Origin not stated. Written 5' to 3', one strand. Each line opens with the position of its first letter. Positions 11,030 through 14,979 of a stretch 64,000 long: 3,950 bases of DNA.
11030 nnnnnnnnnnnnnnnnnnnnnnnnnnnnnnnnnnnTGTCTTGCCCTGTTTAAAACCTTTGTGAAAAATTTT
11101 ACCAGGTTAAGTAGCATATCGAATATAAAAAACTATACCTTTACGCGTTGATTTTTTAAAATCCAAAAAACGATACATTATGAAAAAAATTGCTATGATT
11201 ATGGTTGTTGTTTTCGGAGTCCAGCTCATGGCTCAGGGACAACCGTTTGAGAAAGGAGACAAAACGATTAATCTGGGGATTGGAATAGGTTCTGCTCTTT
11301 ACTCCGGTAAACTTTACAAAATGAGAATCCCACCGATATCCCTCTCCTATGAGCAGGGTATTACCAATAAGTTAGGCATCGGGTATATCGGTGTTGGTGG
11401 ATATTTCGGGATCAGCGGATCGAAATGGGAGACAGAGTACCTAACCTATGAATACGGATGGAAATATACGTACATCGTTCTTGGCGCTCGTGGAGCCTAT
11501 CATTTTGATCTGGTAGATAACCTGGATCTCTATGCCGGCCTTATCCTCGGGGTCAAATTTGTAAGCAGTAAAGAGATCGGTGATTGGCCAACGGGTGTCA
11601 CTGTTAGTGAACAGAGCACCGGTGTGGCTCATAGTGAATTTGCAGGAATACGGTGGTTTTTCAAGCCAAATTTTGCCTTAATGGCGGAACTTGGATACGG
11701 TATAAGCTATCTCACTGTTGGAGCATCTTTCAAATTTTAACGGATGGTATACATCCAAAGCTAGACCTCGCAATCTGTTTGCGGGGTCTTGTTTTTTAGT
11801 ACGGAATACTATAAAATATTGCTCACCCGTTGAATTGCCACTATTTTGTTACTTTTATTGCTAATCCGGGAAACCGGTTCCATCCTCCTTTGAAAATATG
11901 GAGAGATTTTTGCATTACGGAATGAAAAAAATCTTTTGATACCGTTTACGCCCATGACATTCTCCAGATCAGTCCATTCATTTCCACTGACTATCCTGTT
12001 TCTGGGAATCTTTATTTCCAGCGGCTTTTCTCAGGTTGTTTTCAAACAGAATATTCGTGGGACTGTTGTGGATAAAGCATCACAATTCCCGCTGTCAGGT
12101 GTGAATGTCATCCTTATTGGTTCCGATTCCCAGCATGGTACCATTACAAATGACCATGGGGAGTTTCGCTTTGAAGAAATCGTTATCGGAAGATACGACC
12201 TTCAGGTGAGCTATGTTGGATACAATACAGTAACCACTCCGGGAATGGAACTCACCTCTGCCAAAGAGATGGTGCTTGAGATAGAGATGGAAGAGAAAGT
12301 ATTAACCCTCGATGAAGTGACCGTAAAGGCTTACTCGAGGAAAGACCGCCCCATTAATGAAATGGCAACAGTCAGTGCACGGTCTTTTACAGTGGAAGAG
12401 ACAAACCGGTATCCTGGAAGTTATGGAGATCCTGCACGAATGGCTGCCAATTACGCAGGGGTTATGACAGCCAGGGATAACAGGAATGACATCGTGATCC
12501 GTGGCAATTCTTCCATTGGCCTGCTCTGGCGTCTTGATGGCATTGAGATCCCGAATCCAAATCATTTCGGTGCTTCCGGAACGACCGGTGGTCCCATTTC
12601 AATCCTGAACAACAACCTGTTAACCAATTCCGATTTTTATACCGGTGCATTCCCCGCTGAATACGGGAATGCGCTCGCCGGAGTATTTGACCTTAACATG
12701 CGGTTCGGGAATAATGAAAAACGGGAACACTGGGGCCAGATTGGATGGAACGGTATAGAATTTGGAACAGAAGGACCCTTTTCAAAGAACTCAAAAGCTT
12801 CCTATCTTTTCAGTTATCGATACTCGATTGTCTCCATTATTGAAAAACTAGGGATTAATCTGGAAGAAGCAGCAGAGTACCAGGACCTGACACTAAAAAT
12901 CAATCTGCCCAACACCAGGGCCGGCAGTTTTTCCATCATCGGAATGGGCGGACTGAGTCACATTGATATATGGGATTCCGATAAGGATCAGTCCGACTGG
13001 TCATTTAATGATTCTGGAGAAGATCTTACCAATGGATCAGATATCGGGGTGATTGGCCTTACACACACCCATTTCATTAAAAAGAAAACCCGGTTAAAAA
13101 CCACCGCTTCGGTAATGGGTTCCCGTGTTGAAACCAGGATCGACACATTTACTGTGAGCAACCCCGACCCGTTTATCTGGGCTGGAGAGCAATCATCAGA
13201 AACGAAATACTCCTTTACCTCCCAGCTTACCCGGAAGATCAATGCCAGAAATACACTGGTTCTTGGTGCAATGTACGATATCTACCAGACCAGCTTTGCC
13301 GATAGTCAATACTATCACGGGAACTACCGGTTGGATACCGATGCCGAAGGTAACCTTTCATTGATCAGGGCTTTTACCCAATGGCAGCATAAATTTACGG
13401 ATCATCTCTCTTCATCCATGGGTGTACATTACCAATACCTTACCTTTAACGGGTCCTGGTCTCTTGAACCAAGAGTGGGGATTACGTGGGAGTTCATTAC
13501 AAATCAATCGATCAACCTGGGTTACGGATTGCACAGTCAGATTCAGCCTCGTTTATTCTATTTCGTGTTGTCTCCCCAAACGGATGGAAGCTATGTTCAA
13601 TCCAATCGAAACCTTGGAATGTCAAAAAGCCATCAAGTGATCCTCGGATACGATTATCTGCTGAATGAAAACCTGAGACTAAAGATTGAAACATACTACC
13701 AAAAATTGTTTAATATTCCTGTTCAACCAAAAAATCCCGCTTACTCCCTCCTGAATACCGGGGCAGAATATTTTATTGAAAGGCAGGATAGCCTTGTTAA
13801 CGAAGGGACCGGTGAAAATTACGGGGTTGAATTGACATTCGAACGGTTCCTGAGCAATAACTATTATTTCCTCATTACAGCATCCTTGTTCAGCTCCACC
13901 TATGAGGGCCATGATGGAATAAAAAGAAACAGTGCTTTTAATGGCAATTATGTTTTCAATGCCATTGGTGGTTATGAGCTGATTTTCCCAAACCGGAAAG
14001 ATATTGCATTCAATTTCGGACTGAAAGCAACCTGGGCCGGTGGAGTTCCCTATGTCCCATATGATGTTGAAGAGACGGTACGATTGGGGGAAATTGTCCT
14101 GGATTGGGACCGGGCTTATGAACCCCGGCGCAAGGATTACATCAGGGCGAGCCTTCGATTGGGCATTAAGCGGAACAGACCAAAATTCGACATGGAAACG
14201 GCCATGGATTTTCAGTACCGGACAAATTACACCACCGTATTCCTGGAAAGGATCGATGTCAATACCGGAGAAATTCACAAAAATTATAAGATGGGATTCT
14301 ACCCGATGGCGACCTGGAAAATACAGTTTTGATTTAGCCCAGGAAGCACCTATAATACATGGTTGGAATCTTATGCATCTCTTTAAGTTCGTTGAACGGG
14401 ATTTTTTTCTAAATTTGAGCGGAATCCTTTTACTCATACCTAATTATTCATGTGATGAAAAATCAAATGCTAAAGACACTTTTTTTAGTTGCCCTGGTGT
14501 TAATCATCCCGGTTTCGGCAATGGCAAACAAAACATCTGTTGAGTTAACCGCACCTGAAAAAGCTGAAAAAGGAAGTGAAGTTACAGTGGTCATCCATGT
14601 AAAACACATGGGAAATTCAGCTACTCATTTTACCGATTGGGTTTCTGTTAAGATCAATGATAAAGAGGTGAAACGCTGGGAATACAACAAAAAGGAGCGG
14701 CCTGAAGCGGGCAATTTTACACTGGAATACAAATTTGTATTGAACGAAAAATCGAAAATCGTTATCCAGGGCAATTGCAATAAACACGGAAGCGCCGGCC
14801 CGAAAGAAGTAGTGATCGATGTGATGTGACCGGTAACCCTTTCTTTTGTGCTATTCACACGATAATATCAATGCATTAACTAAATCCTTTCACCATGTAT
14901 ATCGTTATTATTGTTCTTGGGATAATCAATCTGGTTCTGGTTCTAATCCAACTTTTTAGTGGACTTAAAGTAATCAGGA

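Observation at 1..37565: About 37 kb flexirubin/aryl-polyene-like cluster rebuilt around four cobalamin radical SAM enzymes plus a sulfotransferase: candidate pathway for an undescribed modified aryl-lipid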

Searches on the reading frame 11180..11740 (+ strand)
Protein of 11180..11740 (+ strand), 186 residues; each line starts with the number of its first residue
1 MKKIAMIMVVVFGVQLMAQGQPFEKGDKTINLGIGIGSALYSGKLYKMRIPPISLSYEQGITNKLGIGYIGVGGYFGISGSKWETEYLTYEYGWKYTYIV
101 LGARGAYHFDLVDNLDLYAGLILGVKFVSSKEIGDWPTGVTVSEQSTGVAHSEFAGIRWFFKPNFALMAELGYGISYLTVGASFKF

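Call 4: search_protein_families(library=pfam, proteins=[window:11180-11740:+], max_evalue=0.01)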
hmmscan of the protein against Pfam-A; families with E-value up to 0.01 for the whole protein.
window:11180-11740:+ (186 aa): 1 family
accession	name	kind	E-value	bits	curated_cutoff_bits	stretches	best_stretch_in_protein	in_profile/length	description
PF13505.12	OMP_b-brl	-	0.0048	17.5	28.7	1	11-175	8-153/175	Outer membrane protein beta-barrel domain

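Call 66: search_protein_families(library=ncbifam, proteins=[window:11180-11740:+], max_evalue=0.0001)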
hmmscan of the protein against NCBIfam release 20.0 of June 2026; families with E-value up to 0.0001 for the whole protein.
window:11180-11740:+ (186 aa): 0 families

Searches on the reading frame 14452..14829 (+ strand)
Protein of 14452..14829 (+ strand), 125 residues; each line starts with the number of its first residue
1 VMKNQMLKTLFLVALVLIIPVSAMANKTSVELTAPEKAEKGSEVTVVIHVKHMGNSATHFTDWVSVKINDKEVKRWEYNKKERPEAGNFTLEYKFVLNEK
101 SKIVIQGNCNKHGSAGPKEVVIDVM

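Call 4: search_protein_families(library=pfam, proteins=[window:14452-14829:+], max_evalue=0.01)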
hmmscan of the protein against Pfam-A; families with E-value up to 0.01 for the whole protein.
window:14452-14829:+ (125 aa): 4 families
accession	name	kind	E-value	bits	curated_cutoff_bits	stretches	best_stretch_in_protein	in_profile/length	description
PF01880.24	Desulfoferrodox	-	6.8e-07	30.2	22.2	1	33-113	14-93/98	Desulfoferrodoxin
PF23619.1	Ig_VWA7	-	0.00057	20.5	27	1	27-56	61-90/104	VWA7 Ig-like domain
PF23728.1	Tubby_C_like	-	0.003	18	24.4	1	57-92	114-149/172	Tubby C-terminal like domain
PF13501.12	SoxY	-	0.0044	17.6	28.4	1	24-104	10-88/112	Sulfur oxidation protein SoxY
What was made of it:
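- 14452..14829 (+): Secreted 125-aa protein with a weak desulfoferrodoxin-like match. Call 4.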

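Call 66: search_protein_families(library=ncbifam, proteins=[window:14452-14829:+], max_evalue=0.0001)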
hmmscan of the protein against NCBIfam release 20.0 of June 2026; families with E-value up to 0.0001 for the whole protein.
window:14452-14829:+ (125 aa): 0 families
